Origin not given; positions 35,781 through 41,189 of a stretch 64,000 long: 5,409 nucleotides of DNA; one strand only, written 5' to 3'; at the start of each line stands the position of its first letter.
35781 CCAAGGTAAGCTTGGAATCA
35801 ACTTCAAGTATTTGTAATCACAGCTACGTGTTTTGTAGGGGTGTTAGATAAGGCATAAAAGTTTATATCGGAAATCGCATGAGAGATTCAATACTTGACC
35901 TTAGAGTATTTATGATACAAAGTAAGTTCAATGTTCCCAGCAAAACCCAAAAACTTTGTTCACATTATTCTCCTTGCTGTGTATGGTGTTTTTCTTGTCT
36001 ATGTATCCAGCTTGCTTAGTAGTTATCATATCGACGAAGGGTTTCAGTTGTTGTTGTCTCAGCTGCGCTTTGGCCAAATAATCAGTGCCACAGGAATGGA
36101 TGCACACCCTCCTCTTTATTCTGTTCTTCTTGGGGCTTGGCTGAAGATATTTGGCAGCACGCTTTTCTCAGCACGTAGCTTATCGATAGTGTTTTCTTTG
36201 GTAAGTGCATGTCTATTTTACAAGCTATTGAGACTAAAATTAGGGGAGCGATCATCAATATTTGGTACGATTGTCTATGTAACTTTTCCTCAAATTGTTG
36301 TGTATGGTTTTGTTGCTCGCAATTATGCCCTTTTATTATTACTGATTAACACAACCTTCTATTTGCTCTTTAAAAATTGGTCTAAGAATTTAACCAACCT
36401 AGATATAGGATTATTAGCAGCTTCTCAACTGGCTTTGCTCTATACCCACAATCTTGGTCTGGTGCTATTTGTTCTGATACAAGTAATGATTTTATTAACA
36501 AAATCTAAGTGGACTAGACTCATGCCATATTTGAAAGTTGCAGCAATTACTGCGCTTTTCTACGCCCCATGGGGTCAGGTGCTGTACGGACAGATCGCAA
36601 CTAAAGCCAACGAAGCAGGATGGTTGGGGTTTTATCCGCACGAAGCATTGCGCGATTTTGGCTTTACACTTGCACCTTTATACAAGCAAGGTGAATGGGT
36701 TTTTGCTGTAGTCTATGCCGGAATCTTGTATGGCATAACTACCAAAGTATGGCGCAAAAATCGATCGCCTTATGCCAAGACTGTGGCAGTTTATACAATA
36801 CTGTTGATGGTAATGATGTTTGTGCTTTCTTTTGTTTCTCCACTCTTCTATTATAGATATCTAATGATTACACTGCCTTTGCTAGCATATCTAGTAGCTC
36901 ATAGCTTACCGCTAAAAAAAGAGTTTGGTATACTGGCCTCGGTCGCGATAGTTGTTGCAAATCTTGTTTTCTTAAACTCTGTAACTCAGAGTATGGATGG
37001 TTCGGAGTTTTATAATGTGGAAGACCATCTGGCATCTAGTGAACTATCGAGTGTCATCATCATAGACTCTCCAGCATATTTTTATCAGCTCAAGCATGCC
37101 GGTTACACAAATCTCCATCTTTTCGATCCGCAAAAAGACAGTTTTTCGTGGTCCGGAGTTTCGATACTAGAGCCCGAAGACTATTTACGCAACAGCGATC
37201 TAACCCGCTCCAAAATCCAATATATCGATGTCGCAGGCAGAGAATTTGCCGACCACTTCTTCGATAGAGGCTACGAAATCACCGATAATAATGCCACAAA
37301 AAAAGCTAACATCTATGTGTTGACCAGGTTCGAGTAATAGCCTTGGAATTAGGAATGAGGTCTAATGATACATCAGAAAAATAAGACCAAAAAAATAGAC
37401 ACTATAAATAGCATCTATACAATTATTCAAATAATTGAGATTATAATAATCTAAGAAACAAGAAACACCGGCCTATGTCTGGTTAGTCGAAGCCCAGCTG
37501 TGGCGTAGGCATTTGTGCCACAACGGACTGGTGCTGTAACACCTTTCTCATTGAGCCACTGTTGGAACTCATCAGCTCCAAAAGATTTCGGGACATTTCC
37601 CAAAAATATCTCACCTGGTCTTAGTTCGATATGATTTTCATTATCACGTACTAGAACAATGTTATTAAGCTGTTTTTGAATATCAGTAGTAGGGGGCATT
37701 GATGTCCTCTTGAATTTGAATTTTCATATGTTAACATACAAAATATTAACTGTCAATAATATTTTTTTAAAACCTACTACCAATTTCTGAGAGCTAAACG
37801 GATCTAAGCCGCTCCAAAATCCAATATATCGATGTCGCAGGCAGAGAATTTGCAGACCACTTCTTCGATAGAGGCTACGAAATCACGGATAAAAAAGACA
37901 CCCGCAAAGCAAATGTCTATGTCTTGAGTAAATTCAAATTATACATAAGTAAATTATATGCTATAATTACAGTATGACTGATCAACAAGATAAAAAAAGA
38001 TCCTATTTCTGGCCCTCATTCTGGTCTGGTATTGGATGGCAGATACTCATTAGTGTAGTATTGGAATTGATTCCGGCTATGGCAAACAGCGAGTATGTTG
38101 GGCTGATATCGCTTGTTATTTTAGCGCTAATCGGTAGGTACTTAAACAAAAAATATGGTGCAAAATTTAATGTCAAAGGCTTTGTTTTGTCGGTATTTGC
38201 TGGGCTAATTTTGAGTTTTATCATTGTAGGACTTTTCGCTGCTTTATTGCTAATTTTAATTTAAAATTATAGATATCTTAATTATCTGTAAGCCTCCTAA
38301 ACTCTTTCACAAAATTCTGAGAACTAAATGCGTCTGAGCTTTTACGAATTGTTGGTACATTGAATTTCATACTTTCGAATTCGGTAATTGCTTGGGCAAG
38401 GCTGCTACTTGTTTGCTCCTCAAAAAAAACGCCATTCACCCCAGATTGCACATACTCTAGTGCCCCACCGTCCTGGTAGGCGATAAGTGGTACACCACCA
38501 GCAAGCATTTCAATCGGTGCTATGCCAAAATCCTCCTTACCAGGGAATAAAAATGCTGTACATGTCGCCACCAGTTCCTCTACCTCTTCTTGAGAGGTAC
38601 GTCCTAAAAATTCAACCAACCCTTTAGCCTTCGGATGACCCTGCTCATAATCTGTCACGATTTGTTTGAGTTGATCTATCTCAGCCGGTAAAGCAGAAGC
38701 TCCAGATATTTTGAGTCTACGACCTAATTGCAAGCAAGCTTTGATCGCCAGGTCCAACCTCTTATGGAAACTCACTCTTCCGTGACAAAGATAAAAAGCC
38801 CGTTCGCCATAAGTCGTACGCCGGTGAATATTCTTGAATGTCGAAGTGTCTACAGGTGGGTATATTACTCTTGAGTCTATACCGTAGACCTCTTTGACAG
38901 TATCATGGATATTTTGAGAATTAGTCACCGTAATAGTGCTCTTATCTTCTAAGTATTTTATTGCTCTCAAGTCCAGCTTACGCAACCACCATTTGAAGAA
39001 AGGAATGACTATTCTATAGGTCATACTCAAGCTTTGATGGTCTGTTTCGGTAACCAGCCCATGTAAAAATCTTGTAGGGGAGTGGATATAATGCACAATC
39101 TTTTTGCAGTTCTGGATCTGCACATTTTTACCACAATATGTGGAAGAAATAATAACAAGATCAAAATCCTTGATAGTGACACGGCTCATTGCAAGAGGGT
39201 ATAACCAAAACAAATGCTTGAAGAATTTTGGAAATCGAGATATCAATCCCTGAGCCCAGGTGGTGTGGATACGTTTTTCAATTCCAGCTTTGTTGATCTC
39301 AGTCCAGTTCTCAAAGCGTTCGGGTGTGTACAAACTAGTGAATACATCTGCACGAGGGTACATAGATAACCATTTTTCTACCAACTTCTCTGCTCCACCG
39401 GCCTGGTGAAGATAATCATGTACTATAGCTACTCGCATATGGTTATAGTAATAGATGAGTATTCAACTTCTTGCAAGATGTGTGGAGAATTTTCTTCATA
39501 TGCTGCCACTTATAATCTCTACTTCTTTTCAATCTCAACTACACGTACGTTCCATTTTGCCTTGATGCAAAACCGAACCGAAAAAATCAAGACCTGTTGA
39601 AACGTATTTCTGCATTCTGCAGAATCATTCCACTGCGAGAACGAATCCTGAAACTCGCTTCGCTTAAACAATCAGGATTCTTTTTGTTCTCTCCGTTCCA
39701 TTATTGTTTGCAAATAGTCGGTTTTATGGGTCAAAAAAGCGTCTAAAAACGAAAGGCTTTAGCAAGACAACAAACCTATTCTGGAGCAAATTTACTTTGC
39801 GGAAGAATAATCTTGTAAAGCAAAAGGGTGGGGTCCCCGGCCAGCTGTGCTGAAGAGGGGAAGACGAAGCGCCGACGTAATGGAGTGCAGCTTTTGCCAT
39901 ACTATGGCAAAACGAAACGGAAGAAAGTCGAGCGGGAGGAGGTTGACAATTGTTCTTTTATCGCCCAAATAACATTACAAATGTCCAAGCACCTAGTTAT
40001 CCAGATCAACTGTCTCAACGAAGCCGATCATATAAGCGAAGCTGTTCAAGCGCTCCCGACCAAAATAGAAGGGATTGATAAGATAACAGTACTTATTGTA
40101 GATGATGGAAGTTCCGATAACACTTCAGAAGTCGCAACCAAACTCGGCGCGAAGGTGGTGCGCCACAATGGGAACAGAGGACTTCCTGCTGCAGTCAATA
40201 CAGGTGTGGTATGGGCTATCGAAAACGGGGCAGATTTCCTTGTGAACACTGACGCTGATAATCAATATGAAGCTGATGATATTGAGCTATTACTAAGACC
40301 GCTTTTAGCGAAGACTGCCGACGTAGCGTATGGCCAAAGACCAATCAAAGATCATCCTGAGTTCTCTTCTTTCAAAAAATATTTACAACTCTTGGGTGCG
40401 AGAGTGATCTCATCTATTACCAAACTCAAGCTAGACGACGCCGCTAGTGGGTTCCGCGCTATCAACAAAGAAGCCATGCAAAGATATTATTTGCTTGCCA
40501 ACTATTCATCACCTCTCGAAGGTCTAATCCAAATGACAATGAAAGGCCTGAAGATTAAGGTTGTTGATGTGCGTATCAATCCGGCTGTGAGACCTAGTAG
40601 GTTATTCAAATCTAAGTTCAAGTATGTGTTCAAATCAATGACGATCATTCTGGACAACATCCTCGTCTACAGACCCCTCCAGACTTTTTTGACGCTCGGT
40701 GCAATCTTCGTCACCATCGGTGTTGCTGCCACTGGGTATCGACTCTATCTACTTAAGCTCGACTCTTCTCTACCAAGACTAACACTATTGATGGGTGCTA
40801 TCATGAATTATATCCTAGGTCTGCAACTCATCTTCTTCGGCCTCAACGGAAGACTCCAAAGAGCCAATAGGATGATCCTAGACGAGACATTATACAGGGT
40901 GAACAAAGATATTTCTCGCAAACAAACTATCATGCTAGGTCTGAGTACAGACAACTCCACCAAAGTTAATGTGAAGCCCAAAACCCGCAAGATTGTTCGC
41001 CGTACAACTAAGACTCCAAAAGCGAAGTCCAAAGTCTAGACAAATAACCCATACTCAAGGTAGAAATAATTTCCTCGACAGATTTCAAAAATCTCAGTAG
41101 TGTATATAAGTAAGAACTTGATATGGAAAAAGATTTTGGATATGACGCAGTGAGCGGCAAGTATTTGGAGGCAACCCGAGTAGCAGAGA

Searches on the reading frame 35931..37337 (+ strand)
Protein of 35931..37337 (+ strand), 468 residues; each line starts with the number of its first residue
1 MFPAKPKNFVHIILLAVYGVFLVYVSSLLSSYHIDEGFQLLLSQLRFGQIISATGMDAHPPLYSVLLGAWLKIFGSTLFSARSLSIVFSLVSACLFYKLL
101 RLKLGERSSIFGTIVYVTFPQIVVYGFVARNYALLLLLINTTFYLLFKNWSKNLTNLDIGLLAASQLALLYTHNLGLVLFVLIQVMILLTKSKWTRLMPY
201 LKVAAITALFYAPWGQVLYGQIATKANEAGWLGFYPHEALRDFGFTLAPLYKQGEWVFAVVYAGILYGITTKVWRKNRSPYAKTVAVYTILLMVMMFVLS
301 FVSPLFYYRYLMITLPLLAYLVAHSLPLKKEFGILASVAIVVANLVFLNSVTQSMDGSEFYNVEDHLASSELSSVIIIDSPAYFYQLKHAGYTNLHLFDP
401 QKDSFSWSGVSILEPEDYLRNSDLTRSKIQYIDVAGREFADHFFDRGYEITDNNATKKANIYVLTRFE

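Call 42: search_protein_families(library=pfam, proteins=[window:35931-37337:+], max_evalue=0.0001)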
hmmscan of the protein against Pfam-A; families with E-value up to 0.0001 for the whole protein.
window:35931-37337:+ (468 aa): 1 family
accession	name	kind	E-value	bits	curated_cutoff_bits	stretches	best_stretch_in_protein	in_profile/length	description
PF13231.12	PMT_2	-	3.8e-13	50.4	26.1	1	59-214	2-157/160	Dolichyl-phosphate-mannose-protein mannosyltransferase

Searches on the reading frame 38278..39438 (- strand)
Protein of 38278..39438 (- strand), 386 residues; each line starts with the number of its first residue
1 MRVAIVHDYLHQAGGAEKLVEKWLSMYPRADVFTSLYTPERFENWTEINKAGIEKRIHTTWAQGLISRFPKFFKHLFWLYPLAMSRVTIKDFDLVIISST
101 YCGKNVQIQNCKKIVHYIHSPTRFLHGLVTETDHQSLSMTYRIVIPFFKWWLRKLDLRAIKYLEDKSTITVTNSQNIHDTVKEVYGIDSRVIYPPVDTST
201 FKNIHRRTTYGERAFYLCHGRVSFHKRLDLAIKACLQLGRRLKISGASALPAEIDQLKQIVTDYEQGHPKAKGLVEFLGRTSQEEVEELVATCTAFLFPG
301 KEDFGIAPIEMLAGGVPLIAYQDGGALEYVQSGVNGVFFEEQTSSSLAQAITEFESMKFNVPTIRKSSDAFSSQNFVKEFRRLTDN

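Call 42: search_protein_families(library=pfam, proteins=[window:38278-39438:-], max_evalue=0.0001)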
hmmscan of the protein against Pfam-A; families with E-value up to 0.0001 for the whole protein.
window:38278-39438:- (386 aa): 3 families
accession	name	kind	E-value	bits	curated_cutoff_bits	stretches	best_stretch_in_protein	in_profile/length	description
PF00534.26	Glycos_transf_1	-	3.5e-21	75.9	26.4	1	209-358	11-159/172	Glycosyl transferases group 1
PF13692.12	Glyco_trans_1_4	-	2e-14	54.5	27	1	217-353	5-138/142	Glycosyl transferases group 1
PF13439.12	Glyco_transf_4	-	3.1e-09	37.5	28.5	1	14-199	2-169/170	Glycosyltransferase Family 4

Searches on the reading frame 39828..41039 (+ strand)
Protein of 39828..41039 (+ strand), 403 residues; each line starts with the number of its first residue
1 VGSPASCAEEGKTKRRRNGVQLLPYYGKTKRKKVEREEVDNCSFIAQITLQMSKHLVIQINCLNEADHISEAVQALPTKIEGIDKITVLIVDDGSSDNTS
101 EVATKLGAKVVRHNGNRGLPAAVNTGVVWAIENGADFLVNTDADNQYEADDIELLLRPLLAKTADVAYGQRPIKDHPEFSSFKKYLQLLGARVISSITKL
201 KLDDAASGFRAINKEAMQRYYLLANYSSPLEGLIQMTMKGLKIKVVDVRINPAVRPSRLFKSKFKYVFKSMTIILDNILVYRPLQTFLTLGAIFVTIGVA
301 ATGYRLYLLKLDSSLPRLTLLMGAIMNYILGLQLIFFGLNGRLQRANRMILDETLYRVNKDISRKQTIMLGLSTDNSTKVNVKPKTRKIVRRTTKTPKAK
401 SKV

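Call 42: search_protein_families(library=pfam, proteins=[window:39828-41039:+], max_evalue=0.0001)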
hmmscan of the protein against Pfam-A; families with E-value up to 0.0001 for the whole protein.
window:39828-41039:+ (403 aa): 1 family
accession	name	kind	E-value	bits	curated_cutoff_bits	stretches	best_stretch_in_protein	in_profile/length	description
PF00535.33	Glycos_transf_2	-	4.1e-21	76.1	23.3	1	60-219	4-166/168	Glycosyl transferase family 2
